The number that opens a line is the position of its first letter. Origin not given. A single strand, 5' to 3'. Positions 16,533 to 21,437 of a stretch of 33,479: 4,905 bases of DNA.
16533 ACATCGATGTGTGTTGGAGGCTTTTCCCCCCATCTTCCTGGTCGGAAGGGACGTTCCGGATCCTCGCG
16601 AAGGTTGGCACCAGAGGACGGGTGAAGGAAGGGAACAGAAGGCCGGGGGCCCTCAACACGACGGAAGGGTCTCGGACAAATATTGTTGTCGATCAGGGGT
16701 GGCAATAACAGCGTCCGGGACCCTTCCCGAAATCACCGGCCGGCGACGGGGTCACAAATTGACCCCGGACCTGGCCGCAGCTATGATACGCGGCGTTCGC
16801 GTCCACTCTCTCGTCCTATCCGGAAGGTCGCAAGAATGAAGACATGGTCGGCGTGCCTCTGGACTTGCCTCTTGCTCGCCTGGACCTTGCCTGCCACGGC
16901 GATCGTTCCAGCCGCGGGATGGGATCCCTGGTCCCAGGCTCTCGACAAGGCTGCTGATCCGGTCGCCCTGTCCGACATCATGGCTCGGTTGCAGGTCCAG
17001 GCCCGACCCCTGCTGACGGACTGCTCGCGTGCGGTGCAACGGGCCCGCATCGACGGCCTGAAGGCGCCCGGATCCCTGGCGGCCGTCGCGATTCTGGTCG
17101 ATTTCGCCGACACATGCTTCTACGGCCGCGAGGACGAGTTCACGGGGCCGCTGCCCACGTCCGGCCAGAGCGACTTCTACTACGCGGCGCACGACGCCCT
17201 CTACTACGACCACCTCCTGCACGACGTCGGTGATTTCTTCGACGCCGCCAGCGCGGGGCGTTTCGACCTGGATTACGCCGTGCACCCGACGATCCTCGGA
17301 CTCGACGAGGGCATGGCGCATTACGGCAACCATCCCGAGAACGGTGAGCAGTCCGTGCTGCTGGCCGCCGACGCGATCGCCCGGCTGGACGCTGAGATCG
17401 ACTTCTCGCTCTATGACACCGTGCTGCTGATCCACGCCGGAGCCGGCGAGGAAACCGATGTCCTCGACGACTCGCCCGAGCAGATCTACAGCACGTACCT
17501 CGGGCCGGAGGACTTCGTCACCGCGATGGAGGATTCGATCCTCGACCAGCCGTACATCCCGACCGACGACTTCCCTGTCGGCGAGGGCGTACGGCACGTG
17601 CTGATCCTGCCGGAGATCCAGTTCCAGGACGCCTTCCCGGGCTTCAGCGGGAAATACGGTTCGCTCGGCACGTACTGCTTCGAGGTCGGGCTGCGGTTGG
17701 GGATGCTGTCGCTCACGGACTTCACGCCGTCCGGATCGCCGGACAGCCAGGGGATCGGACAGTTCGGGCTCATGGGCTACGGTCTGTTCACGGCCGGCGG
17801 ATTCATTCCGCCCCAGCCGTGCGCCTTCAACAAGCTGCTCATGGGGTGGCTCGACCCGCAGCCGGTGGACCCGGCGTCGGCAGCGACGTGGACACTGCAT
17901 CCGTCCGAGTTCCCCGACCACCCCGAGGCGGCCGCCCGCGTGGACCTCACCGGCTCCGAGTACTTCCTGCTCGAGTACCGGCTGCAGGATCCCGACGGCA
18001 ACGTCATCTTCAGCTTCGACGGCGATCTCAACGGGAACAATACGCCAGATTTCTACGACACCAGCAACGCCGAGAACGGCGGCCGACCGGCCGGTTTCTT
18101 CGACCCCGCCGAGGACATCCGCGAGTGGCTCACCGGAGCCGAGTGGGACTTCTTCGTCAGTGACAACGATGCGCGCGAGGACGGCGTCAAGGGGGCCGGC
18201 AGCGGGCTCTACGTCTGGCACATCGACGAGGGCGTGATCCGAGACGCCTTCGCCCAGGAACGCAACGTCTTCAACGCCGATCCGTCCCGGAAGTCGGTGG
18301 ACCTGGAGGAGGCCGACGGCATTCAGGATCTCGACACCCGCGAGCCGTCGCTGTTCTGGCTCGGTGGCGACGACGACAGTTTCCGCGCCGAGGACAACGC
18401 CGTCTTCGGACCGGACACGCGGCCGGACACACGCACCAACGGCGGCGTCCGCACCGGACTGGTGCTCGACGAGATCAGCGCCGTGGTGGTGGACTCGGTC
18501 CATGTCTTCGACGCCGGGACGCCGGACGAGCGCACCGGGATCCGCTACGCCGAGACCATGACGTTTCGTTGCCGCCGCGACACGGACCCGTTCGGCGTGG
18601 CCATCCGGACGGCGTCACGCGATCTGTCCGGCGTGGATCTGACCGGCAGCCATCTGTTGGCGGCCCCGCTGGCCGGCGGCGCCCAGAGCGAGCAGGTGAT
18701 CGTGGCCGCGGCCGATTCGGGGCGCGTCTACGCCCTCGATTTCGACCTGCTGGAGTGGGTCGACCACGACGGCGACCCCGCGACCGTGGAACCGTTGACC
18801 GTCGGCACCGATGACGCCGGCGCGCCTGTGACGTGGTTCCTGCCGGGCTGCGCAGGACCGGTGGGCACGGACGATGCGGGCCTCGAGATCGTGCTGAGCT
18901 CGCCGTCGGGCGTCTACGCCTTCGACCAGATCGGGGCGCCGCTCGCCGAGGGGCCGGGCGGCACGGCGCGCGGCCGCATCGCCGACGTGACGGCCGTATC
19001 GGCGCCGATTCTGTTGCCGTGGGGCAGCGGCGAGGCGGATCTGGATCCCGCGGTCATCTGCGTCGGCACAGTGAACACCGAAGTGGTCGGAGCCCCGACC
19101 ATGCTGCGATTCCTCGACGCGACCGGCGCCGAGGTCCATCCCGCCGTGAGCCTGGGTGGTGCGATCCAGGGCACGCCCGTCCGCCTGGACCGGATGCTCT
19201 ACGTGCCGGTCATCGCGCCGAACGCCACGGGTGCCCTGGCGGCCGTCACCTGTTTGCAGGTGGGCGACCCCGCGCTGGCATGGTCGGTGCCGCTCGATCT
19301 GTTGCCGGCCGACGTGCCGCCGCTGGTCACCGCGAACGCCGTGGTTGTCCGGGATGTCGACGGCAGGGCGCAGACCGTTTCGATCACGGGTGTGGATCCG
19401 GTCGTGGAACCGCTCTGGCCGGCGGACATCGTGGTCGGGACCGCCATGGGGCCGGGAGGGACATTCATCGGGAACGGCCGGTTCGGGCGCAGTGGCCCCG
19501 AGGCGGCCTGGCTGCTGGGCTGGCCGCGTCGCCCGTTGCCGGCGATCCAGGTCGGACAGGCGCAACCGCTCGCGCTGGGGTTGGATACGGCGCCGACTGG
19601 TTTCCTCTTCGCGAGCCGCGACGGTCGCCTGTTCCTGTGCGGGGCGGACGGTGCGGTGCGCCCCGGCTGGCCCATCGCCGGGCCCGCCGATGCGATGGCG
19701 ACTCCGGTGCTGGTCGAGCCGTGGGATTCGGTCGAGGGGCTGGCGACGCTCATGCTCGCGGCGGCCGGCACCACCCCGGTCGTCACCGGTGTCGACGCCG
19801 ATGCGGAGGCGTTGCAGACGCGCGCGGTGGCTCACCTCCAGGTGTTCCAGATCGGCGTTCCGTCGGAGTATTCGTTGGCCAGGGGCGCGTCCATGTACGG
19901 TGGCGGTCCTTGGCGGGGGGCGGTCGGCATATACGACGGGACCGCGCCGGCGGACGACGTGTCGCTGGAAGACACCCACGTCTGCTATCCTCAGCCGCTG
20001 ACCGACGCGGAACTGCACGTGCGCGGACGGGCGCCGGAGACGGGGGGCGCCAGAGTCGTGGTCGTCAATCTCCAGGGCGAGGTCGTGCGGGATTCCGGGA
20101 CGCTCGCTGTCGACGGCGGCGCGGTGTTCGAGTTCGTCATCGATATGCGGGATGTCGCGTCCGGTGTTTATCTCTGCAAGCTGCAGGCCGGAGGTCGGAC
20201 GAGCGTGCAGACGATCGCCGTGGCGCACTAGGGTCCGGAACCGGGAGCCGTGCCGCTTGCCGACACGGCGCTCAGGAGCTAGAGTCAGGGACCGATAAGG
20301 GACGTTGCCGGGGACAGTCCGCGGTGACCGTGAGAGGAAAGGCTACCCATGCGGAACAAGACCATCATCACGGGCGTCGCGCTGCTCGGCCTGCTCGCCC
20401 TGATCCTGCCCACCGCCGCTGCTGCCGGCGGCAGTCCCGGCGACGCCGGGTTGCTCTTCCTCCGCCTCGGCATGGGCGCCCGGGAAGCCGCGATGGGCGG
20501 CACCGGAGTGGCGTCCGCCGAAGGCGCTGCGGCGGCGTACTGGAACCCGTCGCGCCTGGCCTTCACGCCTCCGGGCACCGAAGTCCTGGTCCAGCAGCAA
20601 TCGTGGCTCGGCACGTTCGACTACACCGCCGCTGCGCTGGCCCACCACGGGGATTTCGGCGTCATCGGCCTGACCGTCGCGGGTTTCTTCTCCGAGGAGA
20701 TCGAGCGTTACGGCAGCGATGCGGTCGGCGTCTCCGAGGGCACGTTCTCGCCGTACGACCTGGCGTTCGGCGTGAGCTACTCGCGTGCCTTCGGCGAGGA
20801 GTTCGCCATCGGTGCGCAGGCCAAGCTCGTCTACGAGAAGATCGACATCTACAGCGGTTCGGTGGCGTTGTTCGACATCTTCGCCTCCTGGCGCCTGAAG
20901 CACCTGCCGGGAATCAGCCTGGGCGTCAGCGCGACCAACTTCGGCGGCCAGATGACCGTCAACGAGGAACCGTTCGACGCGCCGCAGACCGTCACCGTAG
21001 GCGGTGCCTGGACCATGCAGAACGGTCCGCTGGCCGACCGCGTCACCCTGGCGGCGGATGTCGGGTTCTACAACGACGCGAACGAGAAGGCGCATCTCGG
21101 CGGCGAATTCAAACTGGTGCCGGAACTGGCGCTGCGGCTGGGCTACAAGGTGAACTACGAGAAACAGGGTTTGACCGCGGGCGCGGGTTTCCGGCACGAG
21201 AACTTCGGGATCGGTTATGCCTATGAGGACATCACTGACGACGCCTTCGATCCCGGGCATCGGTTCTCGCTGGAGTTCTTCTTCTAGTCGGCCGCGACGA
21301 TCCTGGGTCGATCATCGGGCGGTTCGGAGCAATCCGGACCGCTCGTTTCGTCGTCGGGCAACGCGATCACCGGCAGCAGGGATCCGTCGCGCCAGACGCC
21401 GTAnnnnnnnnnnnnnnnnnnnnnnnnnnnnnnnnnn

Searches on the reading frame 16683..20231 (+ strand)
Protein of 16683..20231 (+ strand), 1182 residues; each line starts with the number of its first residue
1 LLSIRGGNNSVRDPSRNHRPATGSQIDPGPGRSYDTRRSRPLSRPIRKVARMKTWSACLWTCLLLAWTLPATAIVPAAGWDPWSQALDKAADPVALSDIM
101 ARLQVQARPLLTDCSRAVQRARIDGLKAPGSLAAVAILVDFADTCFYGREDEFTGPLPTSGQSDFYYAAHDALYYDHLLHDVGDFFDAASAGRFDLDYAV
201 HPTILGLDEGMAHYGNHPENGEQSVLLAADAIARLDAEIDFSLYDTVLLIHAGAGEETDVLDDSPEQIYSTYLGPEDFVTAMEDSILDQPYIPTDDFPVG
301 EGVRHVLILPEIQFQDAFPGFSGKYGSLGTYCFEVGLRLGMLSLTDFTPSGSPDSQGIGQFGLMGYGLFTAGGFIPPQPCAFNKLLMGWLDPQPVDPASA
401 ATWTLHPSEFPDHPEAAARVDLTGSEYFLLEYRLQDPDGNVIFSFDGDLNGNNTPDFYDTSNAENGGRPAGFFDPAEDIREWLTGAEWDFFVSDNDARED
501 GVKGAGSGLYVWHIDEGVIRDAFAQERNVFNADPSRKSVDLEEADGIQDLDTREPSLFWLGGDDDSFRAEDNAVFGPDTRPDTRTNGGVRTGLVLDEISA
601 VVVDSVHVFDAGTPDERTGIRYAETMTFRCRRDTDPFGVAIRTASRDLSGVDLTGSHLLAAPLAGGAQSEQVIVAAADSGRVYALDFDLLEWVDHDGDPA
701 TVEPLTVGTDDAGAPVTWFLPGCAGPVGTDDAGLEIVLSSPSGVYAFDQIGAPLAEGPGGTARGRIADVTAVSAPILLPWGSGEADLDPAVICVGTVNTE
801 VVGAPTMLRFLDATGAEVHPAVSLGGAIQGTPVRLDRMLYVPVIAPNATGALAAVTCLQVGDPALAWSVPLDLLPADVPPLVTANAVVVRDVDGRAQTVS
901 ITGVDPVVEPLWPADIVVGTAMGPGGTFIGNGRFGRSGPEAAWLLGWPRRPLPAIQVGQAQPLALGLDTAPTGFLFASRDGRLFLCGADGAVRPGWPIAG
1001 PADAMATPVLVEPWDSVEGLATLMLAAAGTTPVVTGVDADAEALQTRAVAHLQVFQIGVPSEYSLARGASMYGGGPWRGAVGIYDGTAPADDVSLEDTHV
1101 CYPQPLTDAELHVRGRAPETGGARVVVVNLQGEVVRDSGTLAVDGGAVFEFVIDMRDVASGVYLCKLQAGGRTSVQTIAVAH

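Call 11: search_protein_families(library=pfam, proteins=[window:16683-20231:+])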
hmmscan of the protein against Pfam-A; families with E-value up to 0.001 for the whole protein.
window:16683-20231:+ (1182 aa): 1 family
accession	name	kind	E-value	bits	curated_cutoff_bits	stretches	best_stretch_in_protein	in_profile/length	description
PF18962.6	Por_Secre_tail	-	0.00038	21.1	27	1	1102-1179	2-74/75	Secretion system C-terminal sorting domain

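Call 37: search_protein_families(library=ncbifam, proteins=[window:16683-20231:+], max_evalue=0.001)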
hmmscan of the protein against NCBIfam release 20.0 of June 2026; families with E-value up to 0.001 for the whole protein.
window:16683-20231:+ (1182 aa): 3 families
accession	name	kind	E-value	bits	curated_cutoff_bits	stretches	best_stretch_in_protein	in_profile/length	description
NF052323.1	T9SSA_dep_M6i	equivalog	3.4e-50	171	600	2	126-601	38-535/1043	T9SS-dependent M6-like inactivated metalloprotease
TIGR03296.1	M6dom_TIGR03296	domain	1.4e-14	54.7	110.8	1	177-401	26-239/286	M6 family metalloprotease domain-containing protein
TIGR04183.1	Por_Secre_tail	domain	0.00014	21.8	23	1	1102-1178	2-69/72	T9SS type A sorting domain-containing protein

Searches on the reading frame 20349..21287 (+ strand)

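Call 11: search_protein_families(library=pfam, proteins=[window:20349-21287:+])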
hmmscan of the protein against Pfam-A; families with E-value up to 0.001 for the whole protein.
window:20349-21287:+ (312 aa): 1 family
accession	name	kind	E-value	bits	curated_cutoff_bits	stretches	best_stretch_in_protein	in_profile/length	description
PF19572.5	PorV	-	5.4e-05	23.3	27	1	36-87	14-65/243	Type IX secretion system protein PorV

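Call 37: search_protein_families(library=ncbifam, proteins=[window:20349-21287:+], max_evalue=0.001)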
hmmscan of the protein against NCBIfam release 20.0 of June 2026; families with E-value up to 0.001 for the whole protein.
window:20349-21287:+ (312 aa): 4 families
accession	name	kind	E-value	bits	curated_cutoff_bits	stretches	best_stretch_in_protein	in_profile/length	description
NF033709.1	PorV_fam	subfamily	2.6e-47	162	90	1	34-310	3-324/326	PorV/PorQ family protein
NF033711.1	T9SS_PorQ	equivalog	2.8e-24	85.8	220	1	17-234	10-224/335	type IX secretion system protein PorQ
NF033710.1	T9SS_OM_PorV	equivalog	3.6e-19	69.2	250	1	32-167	23-161/367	type IX secretion system outer membrane channel protein PorV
NF052325.1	PorVQ2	equivalog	2.2e-13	49.8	325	1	37-166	29-168/354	putative type IX sorting system protein PorV2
